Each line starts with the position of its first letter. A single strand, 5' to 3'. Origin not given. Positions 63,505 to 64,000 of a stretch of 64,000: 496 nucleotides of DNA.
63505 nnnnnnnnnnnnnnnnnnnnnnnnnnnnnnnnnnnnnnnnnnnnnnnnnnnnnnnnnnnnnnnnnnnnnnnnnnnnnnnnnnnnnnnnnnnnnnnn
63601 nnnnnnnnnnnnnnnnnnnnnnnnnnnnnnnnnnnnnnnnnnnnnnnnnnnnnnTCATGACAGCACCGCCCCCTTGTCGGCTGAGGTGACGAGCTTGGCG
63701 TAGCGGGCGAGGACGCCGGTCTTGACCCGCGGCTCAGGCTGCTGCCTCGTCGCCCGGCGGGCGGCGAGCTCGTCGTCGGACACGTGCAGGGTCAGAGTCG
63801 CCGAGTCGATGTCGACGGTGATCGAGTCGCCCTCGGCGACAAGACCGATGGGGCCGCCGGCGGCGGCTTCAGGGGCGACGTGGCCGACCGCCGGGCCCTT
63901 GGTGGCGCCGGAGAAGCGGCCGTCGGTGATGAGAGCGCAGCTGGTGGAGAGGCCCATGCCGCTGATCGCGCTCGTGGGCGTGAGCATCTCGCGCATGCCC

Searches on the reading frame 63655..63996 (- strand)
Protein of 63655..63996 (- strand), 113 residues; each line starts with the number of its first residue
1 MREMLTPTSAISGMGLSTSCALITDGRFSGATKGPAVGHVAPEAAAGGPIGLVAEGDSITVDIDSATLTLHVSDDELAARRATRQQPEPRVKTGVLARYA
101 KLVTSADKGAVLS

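Call 67: search_protein_families(library=pfam, proteins=[window:63655-63996:-])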
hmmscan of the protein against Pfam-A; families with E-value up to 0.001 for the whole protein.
window:63655-63996:- (113 aa): 1 family
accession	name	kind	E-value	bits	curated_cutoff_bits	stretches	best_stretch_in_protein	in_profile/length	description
PF24877.1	ILV_EDD_C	-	1.5e-41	142.4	27.7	1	1-110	83-191/191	Dihydroxy-acid/6-phosphogluconate dehydratase C-terminal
